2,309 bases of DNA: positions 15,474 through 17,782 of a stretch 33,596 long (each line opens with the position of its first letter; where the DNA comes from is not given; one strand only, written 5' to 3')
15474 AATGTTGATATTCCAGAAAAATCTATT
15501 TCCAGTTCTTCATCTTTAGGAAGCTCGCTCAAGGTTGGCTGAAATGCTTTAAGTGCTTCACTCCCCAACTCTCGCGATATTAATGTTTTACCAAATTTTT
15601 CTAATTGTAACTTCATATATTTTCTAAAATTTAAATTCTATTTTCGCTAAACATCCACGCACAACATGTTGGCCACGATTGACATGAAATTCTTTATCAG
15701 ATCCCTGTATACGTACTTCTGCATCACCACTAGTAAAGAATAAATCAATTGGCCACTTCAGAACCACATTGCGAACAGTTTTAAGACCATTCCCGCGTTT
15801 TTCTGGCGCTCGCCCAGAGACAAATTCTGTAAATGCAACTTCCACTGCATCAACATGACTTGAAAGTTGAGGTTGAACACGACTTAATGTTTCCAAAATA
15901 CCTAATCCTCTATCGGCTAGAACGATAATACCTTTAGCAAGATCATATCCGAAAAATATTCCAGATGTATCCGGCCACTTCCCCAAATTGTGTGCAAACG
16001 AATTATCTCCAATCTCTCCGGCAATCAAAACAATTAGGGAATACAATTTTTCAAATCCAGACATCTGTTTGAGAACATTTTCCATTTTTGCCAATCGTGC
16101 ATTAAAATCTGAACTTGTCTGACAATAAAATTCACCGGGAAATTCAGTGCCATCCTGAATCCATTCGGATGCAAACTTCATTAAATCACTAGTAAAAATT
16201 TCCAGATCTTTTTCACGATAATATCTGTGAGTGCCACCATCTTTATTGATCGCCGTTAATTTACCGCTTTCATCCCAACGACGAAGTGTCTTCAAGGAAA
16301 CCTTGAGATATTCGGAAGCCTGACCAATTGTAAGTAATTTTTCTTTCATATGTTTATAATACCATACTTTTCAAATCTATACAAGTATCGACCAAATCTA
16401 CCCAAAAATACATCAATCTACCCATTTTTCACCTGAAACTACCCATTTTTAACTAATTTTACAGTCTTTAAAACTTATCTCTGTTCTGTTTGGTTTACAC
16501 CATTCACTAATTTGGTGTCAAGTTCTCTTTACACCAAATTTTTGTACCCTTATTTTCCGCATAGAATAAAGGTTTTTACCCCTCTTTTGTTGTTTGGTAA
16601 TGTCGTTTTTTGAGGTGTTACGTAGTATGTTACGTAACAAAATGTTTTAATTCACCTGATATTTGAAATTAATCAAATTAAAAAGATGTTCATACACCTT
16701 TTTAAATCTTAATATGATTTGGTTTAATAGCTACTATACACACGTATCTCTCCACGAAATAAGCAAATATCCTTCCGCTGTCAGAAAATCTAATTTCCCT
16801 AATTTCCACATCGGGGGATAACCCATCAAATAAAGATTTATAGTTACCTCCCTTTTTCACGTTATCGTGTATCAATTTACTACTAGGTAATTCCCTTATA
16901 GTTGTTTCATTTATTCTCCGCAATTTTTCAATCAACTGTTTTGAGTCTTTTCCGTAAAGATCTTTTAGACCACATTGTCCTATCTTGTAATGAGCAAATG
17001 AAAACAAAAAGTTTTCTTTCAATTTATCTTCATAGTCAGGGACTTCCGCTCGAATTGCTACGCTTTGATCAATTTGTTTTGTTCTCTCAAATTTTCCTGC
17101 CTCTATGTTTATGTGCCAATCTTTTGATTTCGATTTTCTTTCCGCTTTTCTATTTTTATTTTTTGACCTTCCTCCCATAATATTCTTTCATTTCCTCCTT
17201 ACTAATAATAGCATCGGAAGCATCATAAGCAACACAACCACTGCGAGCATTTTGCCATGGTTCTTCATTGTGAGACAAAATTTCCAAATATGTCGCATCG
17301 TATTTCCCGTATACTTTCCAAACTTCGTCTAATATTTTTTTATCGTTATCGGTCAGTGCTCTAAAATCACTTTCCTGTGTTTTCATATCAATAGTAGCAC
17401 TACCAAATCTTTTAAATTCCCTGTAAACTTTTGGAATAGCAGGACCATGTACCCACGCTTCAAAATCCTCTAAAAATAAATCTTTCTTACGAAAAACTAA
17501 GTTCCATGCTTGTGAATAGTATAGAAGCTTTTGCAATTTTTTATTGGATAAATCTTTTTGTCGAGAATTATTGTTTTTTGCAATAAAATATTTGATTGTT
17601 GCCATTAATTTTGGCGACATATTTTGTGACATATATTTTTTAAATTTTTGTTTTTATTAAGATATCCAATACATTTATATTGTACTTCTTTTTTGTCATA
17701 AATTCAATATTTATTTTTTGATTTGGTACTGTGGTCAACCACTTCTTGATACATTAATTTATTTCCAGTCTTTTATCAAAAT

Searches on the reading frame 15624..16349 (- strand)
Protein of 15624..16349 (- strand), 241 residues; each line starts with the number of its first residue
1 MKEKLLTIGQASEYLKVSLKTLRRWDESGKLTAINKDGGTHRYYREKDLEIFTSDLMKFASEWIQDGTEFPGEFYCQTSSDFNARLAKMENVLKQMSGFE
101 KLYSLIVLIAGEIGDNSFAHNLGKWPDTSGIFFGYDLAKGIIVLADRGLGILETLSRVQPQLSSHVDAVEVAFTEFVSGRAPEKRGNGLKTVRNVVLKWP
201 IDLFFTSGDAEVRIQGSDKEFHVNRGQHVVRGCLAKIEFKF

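Call 10: search_protein_families(library=pfam, proteins=[window:15624-16349:-], max_evalue=0.001)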
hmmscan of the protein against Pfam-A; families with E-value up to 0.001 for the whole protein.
window:15624-16349:- (241 aa): 3 families
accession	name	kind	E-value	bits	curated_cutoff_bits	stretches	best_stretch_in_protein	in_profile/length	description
PF12728.13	HTH_17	-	6.9e-10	39.5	27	1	5-50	1-44/51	Helix-turn-helix domain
PF00376.29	MerR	-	7.2e-09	35.8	28.2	1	7-44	1-38/38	MerR family regulatory protein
PF13411.12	MerR_1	-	1.4e-08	35.1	21.6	1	7-52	2-46/69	MerR HTH family regulatory protein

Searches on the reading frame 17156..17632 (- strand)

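Call 10: search_protein_families(library=pfam, proteins=[window:17156-17632:-], max_evalue=0.001)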
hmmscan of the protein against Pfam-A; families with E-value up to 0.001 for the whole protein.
window:17156-17632:- (158 aa): 1 family
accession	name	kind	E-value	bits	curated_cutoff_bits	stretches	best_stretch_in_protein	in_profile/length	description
PF13274.11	SocA_Panacea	-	6.3e-23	82.3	25.7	1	33-127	1-113/113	Antitoxin SocA-like, Panacea domain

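Call 73: search_protein_families(library=padloc, proteins=[window:17156-17632:-], max_evalue=0.001)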
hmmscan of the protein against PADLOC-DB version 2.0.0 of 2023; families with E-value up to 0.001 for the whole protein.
window:17156-17632:- (158 aa): 0 families
